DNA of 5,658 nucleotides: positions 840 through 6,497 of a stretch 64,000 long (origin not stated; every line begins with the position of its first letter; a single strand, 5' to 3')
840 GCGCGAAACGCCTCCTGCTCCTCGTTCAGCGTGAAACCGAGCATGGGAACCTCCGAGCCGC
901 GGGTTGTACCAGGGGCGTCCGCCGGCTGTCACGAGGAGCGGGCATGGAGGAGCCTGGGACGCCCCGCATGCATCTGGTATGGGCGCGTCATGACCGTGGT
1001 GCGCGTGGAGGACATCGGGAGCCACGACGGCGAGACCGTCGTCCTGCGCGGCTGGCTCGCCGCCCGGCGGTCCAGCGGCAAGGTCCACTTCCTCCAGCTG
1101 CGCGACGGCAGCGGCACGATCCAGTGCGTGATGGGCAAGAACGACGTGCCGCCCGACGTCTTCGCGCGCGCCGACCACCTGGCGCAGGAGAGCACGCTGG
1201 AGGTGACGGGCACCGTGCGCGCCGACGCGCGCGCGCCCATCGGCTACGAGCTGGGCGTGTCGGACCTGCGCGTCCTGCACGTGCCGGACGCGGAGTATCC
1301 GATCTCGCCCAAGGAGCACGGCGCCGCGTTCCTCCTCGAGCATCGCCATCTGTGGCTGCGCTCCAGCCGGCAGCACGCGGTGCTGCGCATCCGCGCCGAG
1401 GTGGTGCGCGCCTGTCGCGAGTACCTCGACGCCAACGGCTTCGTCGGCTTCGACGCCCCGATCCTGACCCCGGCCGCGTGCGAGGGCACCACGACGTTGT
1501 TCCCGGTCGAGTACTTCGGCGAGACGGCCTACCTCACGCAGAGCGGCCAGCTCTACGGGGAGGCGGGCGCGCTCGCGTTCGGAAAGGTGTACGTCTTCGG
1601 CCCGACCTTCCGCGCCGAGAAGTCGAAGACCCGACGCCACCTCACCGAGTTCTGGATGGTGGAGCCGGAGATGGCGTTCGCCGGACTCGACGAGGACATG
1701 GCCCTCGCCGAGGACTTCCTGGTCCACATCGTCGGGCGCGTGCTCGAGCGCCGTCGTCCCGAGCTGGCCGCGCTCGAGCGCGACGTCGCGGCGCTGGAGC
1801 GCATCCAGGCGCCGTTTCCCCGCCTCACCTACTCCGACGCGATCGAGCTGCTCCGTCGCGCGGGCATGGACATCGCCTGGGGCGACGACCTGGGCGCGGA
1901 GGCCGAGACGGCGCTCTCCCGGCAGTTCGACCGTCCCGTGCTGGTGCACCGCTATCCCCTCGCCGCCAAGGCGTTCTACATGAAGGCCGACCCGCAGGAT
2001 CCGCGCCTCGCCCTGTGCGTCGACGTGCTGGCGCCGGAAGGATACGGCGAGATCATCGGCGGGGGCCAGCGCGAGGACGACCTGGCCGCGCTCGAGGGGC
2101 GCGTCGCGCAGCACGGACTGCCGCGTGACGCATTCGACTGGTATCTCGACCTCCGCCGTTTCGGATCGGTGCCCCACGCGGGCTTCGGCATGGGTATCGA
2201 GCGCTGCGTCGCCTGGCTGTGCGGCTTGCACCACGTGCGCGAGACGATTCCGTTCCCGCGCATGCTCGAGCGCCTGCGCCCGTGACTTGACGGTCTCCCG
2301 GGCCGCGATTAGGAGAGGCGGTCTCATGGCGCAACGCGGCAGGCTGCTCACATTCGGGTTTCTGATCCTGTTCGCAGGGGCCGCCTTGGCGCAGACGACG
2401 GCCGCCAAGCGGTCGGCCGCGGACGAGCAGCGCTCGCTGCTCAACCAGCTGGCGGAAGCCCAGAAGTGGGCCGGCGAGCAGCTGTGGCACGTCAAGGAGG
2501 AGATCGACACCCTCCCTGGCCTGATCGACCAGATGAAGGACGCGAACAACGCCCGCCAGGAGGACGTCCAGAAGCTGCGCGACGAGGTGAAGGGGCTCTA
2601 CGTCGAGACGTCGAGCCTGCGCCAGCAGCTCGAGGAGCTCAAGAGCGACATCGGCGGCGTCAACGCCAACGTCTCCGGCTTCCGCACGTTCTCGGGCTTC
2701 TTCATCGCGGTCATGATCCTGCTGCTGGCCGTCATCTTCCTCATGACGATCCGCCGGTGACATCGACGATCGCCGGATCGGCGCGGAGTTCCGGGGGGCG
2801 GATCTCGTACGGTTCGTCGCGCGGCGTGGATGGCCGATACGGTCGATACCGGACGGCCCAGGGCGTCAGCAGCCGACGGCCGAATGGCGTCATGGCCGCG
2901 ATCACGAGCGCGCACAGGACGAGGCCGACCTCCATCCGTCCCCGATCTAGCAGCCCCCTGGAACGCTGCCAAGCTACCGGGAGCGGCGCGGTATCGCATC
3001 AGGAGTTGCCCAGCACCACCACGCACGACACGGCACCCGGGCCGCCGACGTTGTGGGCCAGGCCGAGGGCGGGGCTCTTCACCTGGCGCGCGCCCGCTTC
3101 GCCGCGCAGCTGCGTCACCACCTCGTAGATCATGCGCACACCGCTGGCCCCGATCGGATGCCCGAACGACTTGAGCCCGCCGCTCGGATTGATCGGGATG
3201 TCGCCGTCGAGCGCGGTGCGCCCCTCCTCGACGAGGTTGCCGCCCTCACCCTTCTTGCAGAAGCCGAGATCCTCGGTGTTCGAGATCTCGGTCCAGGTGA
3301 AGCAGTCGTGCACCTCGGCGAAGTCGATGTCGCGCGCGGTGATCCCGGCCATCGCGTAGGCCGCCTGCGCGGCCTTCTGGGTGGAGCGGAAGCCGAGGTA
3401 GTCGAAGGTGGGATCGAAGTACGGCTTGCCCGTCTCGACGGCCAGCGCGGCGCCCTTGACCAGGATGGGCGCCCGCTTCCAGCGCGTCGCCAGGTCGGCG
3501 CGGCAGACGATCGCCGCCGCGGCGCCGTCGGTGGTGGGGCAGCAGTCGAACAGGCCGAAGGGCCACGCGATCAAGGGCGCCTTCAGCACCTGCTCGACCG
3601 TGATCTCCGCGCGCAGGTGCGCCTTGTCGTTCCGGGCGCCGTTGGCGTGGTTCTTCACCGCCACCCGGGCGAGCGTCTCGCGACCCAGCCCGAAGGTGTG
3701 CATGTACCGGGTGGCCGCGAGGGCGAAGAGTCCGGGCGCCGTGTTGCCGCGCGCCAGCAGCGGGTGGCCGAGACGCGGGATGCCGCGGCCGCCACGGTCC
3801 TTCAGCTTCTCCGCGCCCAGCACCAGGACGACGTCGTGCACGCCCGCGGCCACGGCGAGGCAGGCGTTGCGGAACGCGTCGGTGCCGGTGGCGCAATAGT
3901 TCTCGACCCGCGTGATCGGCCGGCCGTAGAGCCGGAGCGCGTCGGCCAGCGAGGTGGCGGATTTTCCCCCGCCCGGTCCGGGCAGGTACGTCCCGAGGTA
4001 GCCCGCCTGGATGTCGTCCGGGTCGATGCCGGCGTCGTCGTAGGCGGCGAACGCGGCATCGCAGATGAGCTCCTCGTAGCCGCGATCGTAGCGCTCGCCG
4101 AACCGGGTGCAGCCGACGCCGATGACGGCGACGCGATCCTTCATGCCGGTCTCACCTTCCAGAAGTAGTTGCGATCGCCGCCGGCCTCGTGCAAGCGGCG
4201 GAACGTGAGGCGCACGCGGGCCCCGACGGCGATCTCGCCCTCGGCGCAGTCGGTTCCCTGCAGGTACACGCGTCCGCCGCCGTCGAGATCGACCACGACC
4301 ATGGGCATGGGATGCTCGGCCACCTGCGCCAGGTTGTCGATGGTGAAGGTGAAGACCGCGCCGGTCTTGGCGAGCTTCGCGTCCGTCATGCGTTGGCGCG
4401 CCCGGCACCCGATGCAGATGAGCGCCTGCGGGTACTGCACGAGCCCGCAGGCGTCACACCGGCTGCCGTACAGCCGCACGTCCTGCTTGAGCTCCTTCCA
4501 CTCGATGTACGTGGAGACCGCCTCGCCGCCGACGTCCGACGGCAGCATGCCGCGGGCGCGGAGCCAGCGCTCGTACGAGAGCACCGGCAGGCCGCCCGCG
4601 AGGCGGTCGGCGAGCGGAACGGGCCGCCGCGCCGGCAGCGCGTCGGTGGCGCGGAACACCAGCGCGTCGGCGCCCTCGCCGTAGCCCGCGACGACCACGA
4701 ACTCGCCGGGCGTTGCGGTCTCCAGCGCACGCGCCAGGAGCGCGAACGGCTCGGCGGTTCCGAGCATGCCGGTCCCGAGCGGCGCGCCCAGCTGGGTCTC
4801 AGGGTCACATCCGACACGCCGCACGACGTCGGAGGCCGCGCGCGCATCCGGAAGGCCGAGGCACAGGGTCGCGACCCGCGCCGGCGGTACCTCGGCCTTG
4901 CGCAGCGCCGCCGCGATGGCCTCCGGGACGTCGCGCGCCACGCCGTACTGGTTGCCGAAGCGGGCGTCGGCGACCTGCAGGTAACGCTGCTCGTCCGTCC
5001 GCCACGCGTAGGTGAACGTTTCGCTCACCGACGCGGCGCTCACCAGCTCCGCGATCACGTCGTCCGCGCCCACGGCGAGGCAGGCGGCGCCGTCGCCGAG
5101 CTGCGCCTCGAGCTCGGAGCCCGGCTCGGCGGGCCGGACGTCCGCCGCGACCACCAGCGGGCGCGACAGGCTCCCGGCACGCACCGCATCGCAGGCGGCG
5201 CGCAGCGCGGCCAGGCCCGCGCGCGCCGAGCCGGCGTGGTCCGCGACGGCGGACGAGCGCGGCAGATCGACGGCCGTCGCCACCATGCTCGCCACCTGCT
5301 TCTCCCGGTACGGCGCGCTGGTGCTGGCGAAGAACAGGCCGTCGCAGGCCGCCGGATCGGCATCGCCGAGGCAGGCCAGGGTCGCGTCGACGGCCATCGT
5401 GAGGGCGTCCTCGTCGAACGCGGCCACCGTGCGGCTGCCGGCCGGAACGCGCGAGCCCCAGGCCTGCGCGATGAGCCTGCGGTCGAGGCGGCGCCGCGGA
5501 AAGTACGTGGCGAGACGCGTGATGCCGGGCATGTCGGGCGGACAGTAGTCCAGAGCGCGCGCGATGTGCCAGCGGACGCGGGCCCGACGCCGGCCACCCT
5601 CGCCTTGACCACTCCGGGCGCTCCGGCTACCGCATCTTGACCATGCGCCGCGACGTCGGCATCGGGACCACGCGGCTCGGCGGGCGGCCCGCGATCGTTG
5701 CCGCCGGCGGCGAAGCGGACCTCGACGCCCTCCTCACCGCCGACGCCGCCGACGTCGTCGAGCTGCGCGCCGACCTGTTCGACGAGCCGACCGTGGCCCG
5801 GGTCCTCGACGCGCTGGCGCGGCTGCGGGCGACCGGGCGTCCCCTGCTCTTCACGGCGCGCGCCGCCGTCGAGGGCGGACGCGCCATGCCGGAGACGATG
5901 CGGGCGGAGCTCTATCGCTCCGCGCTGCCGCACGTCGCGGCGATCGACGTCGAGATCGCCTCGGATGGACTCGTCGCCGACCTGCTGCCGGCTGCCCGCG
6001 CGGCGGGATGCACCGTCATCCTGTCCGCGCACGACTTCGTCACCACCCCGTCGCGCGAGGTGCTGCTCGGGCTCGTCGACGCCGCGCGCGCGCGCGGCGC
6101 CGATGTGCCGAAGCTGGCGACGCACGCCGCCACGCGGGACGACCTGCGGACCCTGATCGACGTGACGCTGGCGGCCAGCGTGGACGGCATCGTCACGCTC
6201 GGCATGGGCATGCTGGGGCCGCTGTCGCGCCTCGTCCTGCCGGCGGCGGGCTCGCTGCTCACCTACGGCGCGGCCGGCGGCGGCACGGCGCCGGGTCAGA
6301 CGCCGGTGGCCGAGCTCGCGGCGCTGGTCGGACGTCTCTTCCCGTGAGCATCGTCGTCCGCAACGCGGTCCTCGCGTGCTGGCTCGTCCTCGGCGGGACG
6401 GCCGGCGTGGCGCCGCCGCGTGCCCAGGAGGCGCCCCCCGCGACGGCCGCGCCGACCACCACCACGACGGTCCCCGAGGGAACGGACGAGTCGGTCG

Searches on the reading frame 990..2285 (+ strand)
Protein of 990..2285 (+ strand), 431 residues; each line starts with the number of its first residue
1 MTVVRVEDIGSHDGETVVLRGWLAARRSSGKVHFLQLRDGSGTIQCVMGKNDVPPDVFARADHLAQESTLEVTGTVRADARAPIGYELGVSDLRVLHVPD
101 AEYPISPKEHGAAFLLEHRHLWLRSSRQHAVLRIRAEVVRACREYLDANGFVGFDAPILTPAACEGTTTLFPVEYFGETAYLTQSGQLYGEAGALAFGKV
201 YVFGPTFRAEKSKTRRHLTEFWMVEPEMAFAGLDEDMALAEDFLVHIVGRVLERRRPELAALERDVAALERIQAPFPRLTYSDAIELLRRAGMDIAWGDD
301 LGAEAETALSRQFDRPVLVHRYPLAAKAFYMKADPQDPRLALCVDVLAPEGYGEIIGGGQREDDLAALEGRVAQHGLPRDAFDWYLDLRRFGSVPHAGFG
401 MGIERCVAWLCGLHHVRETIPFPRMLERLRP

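Call 83: search_protein_families(library=pfam, proteins=[window:990-2285:+], max_evalue=0.0001)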
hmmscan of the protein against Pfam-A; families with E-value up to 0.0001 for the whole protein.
window:990-2285:+ (431 aa): 2 families
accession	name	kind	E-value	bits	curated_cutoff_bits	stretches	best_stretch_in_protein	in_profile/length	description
PF00152.25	tRNA-synt_2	-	5.2e-68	229.8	25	1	115-425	5-307/308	tRNA synthetases class II (D, K and N)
PF01336.31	tRNA_anti-codon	-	3.2e-15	56.3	27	1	17-96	1-75/75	OB-fold nucleic acid binding domain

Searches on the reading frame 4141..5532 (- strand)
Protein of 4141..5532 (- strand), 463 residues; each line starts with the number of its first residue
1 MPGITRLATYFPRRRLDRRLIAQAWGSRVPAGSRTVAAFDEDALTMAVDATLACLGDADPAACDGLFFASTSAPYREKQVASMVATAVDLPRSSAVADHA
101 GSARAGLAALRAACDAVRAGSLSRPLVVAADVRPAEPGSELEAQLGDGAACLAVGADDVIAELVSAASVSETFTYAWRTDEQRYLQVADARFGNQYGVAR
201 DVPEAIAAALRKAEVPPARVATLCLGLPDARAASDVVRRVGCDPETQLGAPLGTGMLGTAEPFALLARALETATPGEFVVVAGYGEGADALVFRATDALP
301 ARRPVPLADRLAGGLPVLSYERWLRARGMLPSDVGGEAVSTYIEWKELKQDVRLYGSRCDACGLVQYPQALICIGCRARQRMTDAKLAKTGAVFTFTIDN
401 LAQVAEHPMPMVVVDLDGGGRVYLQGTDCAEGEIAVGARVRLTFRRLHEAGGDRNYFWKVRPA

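Call 83: search_protein_families(library=pfam, proteins=[window:4141-5532:-], max_evalue=0.0001)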
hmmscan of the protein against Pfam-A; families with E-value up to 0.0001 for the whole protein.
window:4141-5532:- (463 aa): 2 families
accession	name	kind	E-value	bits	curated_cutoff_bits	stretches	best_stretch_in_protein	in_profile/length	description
PF01796.24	OB_ChsH2_C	-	1.5e-11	44.5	27.1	1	387-445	4-65/65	ChsH2, C-terminal OB-fold domain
PF12172.15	zf-ChsH2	-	9.3e-06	25.8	23.2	1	353-379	8-34/37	ChsH2, rubredoxin-like zinc ribbon domain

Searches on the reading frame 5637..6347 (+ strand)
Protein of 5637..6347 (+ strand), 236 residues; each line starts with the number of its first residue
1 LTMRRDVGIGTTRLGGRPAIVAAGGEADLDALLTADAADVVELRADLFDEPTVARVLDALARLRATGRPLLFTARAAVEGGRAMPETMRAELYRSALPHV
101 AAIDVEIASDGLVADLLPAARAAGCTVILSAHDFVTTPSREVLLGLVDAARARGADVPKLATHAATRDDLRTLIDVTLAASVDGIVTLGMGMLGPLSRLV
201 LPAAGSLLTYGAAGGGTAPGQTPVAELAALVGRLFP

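Call 97: search_protein_families(library=pfam, proteins=[window:5637-6347:+], max_evalue=0.001)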
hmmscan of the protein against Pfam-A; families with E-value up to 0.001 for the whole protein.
window:5637-6347:+ (236 aa): 1 family
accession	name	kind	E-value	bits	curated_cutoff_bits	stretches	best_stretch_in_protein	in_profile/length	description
PF01487.21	DHquinase_I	-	5.8e-42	144.8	22.2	1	35-229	19-228/230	Type I 3-dehydroquinase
